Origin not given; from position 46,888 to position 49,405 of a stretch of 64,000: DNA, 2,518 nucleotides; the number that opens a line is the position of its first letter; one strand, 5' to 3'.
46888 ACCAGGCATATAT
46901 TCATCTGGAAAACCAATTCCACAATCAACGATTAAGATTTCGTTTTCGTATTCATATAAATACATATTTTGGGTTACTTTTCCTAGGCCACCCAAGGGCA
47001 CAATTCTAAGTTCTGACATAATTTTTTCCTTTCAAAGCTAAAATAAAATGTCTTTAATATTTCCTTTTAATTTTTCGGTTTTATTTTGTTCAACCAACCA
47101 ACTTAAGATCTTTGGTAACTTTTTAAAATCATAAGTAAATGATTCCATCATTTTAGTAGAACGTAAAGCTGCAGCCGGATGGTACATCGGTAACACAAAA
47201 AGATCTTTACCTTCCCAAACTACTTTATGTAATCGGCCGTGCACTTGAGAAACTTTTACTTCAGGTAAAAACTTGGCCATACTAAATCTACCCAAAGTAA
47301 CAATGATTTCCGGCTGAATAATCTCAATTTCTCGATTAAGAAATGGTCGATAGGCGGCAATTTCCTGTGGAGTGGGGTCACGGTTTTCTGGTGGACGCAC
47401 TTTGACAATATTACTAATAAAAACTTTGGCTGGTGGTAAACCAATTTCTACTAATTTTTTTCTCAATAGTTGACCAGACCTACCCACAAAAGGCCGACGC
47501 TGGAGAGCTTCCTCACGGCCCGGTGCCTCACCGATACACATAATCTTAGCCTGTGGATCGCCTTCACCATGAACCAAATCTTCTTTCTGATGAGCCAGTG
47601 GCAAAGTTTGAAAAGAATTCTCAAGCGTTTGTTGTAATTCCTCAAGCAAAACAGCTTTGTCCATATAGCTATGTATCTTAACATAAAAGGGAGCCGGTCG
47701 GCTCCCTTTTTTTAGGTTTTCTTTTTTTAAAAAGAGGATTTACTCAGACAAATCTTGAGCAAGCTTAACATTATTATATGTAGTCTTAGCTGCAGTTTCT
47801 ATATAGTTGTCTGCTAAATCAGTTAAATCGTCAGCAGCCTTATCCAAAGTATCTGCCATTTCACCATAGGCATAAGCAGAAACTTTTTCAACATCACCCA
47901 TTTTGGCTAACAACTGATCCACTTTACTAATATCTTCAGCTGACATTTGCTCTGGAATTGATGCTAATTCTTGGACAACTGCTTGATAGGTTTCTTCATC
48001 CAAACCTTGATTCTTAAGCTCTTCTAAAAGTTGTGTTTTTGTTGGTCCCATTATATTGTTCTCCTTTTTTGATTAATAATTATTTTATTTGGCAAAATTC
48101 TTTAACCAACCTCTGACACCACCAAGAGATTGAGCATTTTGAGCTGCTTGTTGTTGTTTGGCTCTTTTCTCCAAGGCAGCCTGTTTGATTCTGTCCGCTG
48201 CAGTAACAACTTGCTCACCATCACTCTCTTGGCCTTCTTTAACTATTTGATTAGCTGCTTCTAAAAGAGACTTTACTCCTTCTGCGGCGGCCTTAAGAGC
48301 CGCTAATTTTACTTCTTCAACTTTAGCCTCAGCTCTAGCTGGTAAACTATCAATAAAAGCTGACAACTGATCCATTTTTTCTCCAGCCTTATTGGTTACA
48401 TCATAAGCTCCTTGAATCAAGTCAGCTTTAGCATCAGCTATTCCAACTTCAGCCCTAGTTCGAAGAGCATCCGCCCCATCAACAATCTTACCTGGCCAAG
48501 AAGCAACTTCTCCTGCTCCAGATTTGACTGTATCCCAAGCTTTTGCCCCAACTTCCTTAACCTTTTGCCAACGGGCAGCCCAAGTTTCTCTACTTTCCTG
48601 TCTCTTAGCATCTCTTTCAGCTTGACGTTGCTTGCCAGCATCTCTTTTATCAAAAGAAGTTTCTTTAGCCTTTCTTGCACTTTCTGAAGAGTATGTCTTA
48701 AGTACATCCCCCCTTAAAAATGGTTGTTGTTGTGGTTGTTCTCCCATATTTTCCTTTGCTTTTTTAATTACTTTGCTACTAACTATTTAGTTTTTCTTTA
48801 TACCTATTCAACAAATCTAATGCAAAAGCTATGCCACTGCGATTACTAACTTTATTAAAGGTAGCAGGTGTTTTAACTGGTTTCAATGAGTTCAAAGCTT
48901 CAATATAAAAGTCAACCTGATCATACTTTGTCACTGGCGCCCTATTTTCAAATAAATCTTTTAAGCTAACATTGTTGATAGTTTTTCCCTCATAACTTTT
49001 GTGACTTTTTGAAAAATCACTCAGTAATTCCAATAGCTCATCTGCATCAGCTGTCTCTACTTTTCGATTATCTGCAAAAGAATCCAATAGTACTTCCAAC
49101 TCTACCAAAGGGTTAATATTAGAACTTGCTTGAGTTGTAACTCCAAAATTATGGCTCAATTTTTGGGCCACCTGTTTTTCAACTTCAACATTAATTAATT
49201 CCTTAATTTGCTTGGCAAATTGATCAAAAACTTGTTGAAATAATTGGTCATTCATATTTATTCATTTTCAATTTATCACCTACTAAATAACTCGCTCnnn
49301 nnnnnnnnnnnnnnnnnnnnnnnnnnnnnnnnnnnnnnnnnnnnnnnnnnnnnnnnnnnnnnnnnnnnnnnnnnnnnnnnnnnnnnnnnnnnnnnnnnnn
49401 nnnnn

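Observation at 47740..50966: Operon built around a stand-alone Lon-type AAA+ module, with three unknown helical or acidic proteins and a Thr-rich surface protein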

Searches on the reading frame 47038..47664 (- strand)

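Call 3: search_protein_families(library=pfam, proteins=[window:47038-47664:-], max_evalue=0.1)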
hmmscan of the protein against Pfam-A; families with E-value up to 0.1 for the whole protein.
window:47038-47664:- (208 aa): 1 family
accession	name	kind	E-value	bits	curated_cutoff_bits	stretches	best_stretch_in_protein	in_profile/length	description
PF03167.25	UDG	-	1.6e-34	119.4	24.3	1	32-172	1-127/141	Uracil DNA glycosylase superfamily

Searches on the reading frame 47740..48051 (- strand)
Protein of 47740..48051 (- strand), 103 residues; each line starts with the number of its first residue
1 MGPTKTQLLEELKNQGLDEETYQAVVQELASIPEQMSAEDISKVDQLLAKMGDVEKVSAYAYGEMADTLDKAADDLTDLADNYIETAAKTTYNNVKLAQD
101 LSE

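Call 3: search_protein_families(library=pfam, proteins=[window:47740-48051:-], max_evalue=0.1)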
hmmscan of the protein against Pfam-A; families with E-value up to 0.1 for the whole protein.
window:47740-48051:- (103 aa): 5 families
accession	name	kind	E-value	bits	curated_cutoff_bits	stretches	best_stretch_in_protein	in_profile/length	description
PF18293.6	Caprin-1_dimer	-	0.0078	17.2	27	1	35-96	46-103/116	Caprin-1 dimerization domain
PF21227.3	Myb_DNA-binding_7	-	0.0096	16.3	27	1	8-36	9-38/49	Myb-like DNA-binding domain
PF15601.11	Imm70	-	0.019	15.1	26.7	1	8-93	39-113/131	Immunity protein 70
PF23822.1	DUF7192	-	0.033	13.9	27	1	7-70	52-115/281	Domain of unknown function (DUF7192)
PF24434.1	DUF7557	-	0.039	13.8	25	1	8-35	10-37/45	Family of unknown function (DUF7557)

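Call 4: search_protein_families(library=ncbifam, proteins=[window:47740-48051:-], max_evalue=0.1)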
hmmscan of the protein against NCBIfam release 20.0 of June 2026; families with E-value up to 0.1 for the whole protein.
window:47740-48051:- (103 aa): 2 families
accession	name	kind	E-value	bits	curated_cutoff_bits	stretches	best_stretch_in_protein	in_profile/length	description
NF003413.0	PRK04778.1-7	equivalog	0.025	13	556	1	19-92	116-191/564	septation ring formation regulator EzrA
NF007221.0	PRK09639.1-6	subfamily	0.05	13.5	322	1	16-70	88-149/176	RNA polymerase sigma factor SigX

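Call 29: search_protein_families(library=phrogs, proteins=[window:47740-48051:-], max_evalue=0.01)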
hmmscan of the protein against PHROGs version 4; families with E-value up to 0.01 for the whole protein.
window:47740-48051:- (103 aa): 0 families

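Call 30: search_protein_families(library=padloc, proteins=[window:47740-48051:-], max_evalue=0.01)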
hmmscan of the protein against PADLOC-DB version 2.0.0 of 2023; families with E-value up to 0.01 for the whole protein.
window:47740-48051:- (103 aa): 1 family
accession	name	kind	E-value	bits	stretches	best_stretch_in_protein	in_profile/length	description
PDLC01395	Cas11a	-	0.0043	15.5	1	19-94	21-97/121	CAS-I-A; effector_SS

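Call 68: find_related_loci(query=A4, collection=viral_contigs, flank=5000)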
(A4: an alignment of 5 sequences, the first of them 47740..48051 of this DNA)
Query A4 (103 aa) in viral_contigs; peptide patterns used: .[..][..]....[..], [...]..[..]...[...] (x = any residue, [..] = any of these).
69 stretches matched a pattern, but none encodes a relative of the query by tblastn (E <= 1e-3).

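Call 69: find_related_loci(query=A4, collection=metagenome_contigs, flank=6000)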
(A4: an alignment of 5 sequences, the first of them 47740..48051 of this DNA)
Query A4 (103 aa) in metagenome_contigs; peptide patterns used: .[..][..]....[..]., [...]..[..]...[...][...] (x = any residue, [..] = any of these).
257 stretches matched a pattern; 9 encode a relative of the query (tblastn E <= 1e-3); 9 distinct loci.
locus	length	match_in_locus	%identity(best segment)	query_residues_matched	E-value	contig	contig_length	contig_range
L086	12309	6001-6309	83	1-103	6e-55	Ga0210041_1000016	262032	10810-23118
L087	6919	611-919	83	1-103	6e-55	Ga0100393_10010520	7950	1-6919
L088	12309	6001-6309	83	1-103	6e-55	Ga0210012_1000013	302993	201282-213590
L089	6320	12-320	59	1-103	2e-36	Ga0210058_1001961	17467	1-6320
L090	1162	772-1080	59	1-103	2e-37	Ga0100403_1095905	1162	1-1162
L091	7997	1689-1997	59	1-103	2e-36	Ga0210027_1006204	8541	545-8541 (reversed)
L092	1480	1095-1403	59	1-103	7e-37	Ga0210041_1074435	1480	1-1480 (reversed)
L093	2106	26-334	62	1-103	9e-37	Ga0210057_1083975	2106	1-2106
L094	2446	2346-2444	55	1-33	1e-7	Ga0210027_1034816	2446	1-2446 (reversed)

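Call 72: search_protein_families(library=pfam, proteins=[L091:127-741:-, L091:2072-3316:-], max_evalue=0.00001)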
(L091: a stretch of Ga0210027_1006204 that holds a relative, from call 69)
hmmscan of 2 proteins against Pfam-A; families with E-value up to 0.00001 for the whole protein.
L091:127-741:- (204 aa): 1 family
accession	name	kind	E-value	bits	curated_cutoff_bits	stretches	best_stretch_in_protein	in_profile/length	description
PF12762.13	DDE_Tnp_IS1595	-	6.4e-27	94.9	27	1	46-185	3-153/153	ISXO2-like transposase domain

L091:2072-3316:- (414 aa): 1 family
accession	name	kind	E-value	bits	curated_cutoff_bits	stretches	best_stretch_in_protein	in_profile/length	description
PF00814.31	TsaD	-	1.4e-70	238.5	24.8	2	182-387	101-262/264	tRNA N6-adenosine threonylcarbamoyltransferase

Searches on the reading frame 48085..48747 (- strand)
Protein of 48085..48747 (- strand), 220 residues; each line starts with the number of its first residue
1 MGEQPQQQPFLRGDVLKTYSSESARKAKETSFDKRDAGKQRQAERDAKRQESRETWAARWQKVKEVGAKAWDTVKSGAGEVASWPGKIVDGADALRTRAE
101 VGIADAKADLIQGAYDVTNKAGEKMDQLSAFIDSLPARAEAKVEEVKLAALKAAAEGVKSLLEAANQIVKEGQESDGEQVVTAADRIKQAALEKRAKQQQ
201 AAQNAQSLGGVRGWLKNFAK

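Call 3: search_protein_families(library=pfam, proteins=[window:48085-48747:-], max_evalue=0.1)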
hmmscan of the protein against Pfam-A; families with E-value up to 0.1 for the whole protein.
window:48085-48747:- (220 aa): 1 family
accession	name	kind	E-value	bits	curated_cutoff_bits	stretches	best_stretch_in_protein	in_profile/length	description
PF20074.4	DUF6470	-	0.075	13.1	28.9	0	132-196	48-110/178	Family of unknown function (DUF6470)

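Call 4: search_protein_families(library=ncbifam, proteins=[window:48085-48747:-], max_evalue=0.1)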
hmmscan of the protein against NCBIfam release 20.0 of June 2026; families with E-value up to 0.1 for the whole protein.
window:48085-48747:- (220 aa): 1 family
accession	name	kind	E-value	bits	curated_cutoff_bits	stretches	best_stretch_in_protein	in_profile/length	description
NF052504.1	sll1863_fam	domain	0.068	13.4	35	0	48-79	44-75/93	sll1863 family stress response protein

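Call 29: search_protein_families(library=phrogs, proteins=[window:48085-48747:-], max_evalue=0.01)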
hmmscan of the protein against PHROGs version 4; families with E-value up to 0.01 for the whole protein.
window:48085-48747:- (220 aa): 0 families

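Call 30: search_protein_families(library=padloc, proteins=[window:48085-48747:-], max_evalue=0.01)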
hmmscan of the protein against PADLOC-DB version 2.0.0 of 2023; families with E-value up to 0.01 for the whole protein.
window:48085-48747:- (220 aa): 0 families

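Call 31: find_homologous_proteins(query=window:48085-48747:-, max_evalue=0.001)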
Query window:48085-48747:- (220 aa): 5 proteins with E <= 0.001 among 1368 candidates.
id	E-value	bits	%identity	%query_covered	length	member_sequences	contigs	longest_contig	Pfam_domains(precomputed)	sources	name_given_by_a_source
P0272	3.8e-126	436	99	100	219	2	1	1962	-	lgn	-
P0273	4.9e-65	237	78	70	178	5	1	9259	-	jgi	-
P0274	5.4e-43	165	52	83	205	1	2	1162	-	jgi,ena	-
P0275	3.8e-42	162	48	91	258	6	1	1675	-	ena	-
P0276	8.5e-42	161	51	84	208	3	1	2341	-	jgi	-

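Call 32: find_encoding_contigs(protein=P0273, flank=6000, max_places=3)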
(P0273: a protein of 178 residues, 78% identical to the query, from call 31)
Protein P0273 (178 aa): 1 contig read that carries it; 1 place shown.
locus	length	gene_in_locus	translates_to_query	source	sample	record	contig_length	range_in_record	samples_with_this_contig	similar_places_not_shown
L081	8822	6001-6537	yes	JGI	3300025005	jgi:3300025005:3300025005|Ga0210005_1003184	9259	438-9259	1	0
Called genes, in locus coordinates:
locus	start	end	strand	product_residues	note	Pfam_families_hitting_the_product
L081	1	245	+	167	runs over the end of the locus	-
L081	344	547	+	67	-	-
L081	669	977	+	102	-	PF01883:FeS_assembly_P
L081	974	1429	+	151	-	PF02502:LacAB_rpiB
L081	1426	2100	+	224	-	PF00834:Ribul_P_3_epim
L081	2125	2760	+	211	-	PF18306:LDcluster4, PF03641:Lysine_decarbox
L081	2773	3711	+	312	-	PF00294:PfkB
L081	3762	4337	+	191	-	-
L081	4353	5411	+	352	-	PF07728:AAA_5 (weak), PF00004:AAA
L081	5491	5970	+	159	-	-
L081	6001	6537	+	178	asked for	-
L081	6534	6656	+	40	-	-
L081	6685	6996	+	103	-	-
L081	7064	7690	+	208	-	PF03167:UDG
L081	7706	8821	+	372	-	?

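Call 33: find_encoding_contigs(protein=P0276, flank=6000, max_places=3)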
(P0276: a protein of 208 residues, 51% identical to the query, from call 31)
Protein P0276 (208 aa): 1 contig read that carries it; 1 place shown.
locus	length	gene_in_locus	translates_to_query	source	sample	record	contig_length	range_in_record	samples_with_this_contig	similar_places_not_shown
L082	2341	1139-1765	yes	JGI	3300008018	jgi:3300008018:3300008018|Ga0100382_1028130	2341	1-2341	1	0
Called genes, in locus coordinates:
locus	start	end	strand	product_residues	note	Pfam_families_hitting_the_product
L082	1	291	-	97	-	?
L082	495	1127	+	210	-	-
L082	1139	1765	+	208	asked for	-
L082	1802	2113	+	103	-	-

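Call 65: predict_structure(alignment_id=A2)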
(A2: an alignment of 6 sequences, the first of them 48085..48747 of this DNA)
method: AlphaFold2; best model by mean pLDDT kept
length: 220 residues; sequences in the alignment: 6
mean_pLDDT: 50.0   pTM: 0.28
mean pLDDT of the five models: 50.0, 47.1, 46.6, 42.6, 39.4
residues with pLDDT >= 90: 0; 70-90: 6; 50-70: 106; < 50: 108
segments of 3 or more residues with pLDDT < 50: 1-24, 62-71, 73-86, 135-155, 200-220
pLDDT, mean of each block of 10 residues (from residue 1): 41 38 50 60 70 51 45 45 49 52 52 54 53 47 41 50 56 54 61 56 40 35
secondary structure, 60 per line:
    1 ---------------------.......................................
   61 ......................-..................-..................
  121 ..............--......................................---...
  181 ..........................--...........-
elements in order: H22-82 H84-101 H103-134 H137-174 H178-206 H209-219

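Call 67: find_related_loci(query=A2, collection=viral_contigs, flank=5000)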
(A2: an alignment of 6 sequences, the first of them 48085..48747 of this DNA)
Query A2 (220 aa) in viral_contigs; peptide patterns used: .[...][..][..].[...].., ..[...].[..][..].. (x = any residue, [..] = any of these).
58 stretches matched a pattern, but none encodes a relative of the query by tblastn (E <= 1e-3).

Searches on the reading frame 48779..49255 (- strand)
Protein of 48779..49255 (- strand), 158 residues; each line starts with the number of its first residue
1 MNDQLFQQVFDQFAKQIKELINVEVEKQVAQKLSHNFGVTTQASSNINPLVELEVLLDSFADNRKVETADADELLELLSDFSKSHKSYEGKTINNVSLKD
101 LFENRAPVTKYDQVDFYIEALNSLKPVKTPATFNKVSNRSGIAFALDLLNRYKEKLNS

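Call 3: search_protein_families(library=pfam, proteins=[window:48779-49255:-], max_evalue=0.1)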
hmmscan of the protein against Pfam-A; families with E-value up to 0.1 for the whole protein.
window:48779-49255:- (158 aa): 2 families
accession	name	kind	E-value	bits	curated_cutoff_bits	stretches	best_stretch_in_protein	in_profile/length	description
PF01093.22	Clusterin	-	0.029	13.8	23.6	1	7-96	150-241/430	Clusterin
PF21445.3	ADDB_N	-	0.085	12.5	26.6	0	10-93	116-201/290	ADDB, N-terminal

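Call 4: search_protein_families(library=ncbifam, proteins=[window:48779-49255:-], max_evalue=0.1)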
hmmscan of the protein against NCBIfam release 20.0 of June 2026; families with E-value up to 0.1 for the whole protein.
window:48779-49255:- (158 aa): 1 family
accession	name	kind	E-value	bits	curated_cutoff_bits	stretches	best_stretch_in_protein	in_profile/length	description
NF012153.1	tet_protect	equivalog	0.034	12.4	775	1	3-103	135-236/614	tetracycline resistance ribosomal protection protein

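Call 29: search_protein_families(library=phrogs, proteins=[window:48779-49255:-], max_evalue=0.01)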
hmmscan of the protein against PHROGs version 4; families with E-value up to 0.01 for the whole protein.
window:48779-49255:- (158 aa): 0 families

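Call 30: search_protein_families(library=padloc, proteins=[window:48779-49255:-], max_evalue=0.01)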
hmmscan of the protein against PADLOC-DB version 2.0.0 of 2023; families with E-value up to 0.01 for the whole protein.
window:48779-49255:- (158 aa): 1 family
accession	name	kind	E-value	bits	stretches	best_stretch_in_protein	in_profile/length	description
PDLC04228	HEC-02B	-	0.0023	15.9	0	94-128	4-38/199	-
